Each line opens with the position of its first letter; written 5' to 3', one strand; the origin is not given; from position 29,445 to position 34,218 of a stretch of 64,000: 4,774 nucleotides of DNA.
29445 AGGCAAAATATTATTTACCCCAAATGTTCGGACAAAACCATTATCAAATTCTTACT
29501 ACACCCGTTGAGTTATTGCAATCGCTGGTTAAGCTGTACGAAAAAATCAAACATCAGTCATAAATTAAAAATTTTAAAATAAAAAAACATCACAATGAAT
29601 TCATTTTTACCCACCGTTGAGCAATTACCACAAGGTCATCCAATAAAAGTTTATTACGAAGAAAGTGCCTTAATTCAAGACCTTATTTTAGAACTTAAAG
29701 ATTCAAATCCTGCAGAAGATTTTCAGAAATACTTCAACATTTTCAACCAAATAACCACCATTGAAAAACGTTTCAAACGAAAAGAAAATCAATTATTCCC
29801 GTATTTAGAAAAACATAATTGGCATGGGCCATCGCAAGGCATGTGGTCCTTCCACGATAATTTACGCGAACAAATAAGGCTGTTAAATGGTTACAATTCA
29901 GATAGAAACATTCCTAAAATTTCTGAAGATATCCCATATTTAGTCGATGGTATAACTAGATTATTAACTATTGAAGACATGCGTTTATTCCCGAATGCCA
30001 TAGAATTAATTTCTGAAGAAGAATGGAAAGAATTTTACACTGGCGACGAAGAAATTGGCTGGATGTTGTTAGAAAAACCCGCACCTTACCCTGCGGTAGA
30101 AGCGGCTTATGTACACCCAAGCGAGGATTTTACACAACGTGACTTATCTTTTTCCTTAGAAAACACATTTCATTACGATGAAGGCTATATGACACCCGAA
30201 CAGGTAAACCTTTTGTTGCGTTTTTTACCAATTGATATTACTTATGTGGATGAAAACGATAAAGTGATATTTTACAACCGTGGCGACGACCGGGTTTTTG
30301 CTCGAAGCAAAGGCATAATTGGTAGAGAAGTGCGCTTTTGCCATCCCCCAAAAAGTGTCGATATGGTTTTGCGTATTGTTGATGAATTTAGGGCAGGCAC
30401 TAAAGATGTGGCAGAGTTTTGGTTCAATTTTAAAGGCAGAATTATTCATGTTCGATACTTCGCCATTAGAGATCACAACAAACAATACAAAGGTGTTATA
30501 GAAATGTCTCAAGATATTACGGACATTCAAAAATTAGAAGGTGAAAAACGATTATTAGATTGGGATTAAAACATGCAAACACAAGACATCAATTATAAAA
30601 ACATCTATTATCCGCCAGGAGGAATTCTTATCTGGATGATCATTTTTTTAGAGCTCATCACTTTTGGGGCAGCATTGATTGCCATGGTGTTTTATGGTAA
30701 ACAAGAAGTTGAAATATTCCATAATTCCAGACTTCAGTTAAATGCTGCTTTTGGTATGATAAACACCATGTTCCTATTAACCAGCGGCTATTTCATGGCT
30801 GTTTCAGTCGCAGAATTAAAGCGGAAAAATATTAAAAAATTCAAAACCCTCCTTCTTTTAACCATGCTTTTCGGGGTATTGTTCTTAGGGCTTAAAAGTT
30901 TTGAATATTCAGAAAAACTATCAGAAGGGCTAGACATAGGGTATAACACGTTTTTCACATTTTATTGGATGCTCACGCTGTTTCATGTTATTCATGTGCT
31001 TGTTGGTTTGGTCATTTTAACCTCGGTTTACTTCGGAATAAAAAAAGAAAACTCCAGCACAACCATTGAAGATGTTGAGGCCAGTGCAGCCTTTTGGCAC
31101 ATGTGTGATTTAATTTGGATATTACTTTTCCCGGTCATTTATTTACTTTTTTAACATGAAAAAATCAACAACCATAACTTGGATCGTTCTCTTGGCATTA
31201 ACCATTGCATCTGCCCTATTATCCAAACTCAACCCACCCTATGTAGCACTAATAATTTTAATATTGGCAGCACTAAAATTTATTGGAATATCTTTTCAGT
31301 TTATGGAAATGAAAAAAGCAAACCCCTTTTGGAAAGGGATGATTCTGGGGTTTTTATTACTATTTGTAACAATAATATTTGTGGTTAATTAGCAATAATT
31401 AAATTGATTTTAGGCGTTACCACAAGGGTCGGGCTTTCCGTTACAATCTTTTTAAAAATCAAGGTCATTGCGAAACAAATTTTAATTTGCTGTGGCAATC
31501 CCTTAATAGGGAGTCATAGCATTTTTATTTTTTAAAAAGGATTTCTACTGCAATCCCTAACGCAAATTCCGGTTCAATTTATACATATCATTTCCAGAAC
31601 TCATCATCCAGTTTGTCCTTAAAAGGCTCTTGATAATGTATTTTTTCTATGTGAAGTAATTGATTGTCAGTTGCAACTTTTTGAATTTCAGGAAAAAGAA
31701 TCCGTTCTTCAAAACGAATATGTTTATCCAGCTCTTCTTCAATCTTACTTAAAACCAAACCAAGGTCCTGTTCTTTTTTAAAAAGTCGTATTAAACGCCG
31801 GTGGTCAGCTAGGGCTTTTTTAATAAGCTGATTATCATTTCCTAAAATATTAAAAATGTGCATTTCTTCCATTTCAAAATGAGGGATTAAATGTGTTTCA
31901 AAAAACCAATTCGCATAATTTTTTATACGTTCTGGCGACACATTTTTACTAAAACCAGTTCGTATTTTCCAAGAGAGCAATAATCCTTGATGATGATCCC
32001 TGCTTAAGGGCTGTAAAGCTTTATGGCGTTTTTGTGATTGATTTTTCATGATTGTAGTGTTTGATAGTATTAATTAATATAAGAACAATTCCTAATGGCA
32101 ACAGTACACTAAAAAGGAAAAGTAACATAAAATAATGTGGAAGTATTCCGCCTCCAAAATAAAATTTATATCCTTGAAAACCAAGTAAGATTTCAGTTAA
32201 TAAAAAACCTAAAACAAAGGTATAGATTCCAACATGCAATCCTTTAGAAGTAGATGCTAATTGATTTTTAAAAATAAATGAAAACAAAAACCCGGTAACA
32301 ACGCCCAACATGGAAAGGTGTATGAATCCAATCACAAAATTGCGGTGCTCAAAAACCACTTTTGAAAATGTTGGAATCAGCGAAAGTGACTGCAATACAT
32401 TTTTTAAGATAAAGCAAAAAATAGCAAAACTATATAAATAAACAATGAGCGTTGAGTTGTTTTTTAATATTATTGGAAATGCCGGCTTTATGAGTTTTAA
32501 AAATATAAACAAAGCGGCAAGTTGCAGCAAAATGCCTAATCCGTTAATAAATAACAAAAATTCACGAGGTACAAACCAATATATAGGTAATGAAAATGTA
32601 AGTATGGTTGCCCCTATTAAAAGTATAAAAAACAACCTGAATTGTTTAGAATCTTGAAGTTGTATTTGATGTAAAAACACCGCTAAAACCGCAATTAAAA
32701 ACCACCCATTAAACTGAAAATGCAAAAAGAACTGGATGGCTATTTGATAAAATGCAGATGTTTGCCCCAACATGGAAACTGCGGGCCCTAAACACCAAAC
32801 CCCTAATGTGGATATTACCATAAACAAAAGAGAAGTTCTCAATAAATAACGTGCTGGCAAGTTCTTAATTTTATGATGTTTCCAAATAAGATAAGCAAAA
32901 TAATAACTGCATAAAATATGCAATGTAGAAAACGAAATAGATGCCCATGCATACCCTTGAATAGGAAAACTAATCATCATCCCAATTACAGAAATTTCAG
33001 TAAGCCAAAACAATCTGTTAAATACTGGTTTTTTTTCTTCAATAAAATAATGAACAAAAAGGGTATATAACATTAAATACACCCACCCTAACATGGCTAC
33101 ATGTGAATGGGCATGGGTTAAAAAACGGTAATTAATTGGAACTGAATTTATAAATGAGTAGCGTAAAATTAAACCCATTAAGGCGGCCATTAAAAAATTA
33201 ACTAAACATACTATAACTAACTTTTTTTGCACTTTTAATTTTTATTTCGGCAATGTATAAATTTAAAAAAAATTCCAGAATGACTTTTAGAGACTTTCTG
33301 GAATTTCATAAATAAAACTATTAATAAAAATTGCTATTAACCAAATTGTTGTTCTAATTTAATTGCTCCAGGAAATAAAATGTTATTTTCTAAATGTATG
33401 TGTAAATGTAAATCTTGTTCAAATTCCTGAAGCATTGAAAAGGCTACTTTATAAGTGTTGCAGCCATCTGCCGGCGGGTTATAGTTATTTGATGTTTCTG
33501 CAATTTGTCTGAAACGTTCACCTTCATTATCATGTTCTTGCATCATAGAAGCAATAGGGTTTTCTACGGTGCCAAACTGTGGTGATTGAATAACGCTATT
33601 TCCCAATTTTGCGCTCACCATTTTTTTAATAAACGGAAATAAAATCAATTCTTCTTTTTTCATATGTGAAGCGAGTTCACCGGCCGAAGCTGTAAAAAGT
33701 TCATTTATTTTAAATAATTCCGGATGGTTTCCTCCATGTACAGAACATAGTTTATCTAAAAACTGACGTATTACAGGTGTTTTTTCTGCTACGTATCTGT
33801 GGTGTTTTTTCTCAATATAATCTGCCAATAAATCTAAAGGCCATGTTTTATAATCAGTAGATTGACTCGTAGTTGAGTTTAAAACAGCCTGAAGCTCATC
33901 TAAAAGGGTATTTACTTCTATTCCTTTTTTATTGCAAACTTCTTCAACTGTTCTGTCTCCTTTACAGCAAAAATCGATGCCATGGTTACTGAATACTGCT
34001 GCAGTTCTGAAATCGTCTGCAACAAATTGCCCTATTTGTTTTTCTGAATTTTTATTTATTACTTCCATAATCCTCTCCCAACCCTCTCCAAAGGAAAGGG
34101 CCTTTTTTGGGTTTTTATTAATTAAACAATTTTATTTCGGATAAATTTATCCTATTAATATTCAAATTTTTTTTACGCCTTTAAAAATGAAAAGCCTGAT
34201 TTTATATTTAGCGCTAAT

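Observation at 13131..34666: Four-copy palindrome RGAYW-N4-TRTCY: candidate operator of a Flavobacteriaceae NO-sensing Rrf2 regulon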

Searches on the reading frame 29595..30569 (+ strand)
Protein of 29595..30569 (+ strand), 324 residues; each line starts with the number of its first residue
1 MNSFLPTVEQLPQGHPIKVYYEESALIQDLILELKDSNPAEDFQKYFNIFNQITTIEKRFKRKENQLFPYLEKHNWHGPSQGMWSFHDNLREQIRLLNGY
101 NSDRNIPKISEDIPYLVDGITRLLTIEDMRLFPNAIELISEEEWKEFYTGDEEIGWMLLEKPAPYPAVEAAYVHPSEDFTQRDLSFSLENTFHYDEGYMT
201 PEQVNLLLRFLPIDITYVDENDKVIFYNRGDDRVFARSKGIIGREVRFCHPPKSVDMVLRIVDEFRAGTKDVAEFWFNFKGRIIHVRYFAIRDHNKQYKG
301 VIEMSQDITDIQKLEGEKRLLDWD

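Call 7: search_protein_families(library=ncbifam, proteins=[window:29595-30569:+])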
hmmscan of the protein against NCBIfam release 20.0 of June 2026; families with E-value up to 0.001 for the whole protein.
window:29595-30569:+ (324 aa): 2 families
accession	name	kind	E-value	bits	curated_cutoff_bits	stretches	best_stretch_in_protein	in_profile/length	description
NF046044.1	PnpS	equivalog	2.1e-05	23.7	400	1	199-316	52-168/390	two-component system histidine kinase PnpS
TIGR00229.1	sensory_box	domain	2.2e-05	24.6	22.9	1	213-316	16-124/126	PAS domain S-box protein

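Call 28: search_protein_families(library=pfam, proteins=[window:29595-30569:+])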
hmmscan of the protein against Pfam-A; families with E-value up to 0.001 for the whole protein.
window:29595-30569:+ (324 aa): 3 families
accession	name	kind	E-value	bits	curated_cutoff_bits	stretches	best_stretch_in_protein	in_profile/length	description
PF13596.12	PAS_10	-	6.1e-28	98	22.1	1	205-309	2-106/106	PAS domain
PF01814.28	Hemerythrin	-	4e-06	27.8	25.3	1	27-133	13-125/127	Hemerythrin HHE cation binding domain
PF13426.13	PAS_9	-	2.6e-05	24.9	27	1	217-310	6-103/103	PAS domain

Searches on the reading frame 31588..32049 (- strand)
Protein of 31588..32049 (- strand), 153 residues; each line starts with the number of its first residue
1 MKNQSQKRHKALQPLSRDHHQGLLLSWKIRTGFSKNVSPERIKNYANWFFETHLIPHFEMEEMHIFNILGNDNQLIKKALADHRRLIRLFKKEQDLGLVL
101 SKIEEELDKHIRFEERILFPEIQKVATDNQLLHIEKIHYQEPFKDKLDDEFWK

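Call 7: search_protein_families(library=ncbifam, proteins=[window:31588-32049:-])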
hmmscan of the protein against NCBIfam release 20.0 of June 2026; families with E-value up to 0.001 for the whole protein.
window:31588-32049:- (153 aa): 1 family
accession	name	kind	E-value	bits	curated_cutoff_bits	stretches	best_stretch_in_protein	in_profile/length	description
NF053874.1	persist_PA2171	equivalog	0.00018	21.3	190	1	63-130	1-66/157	PA2171 family ribosome-binding persister protein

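Call 28: search_protein_families(library=pfam, proteins=[window:31588-32049:-])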
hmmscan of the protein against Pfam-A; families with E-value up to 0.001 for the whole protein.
window:31588-32049:- (153 aa): 1 family
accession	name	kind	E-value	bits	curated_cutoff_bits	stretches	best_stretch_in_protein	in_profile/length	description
PF01814.28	Hemerythrin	-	1.1e-08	36.1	25.3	0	39-91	32-86/127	Hemerythrin HHE cation binding domain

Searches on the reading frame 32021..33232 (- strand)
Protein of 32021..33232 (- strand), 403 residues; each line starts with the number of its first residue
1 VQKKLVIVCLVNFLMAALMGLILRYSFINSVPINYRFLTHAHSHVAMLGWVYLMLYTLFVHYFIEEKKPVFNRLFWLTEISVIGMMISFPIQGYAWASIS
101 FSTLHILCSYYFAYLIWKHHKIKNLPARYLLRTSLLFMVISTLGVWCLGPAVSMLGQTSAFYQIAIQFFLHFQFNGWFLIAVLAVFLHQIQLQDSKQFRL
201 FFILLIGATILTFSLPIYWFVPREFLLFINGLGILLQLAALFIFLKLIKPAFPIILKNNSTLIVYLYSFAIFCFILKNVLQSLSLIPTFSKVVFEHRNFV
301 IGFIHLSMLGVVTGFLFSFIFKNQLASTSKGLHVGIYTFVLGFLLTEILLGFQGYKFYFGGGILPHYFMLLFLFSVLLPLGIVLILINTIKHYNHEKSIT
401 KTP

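Call 7: search_protein_families(library=ncbifam, proteins=[window:32021-33232:-])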
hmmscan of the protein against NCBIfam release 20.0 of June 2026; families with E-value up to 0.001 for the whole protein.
window:32021-33232:- (403 aa): 0 families

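Call 28: search_protein_families(library=pfam, proteins=[window:32021-33232:-])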
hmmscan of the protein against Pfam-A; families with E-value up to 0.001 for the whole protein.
window:32021-33232:- (403 aa): 0 families
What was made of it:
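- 31588..34068 (-): ric (33337-34068), a 403-aa membrane protein (32021-33232) and a hemerythrin-domain protein (31588-32049), downstream of operator 3. Hemerythrin Pfam hit; no family found for the 403-aa protein (call 28).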

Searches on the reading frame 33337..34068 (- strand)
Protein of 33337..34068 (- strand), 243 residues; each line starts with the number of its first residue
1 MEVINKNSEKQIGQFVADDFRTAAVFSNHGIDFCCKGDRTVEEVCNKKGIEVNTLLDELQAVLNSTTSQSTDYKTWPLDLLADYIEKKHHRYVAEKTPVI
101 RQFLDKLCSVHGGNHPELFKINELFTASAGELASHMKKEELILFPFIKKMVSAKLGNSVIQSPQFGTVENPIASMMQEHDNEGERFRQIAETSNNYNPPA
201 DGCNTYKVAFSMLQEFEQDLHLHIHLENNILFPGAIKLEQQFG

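Call 7: search_protein_families(library=ncbifam, proteins=[window:33337-34068:-])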
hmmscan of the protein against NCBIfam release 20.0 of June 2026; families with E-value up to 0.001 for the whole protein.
window:33337-34068:- (243 aa): 4 families
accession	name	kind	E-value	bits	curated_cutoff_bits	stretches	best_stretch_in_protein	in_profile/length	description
TIGR03652.1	FeS_repair_RIC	equivalog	1.1e-70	237.8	204.7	1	12-234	1-215/216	iron-sulfur cluster repair di-iron protein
NF008221.0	PRK10992.1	equivalog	2.3e-42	145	254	1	9-237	5-218/220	iron-sulfur cluster repair protein YtfE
NF009777.0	PRK13276.1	equivalog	1.1e-39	136.6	259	1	9-232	5-220/224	iron-sulfur cluster repair di-iron protein ScdA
NF041614.1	FeSrepair_DnrN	equivalog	3.8e-18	66.2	300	1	73-234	7-153/157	iron-sulfur cluster repair protein DnrN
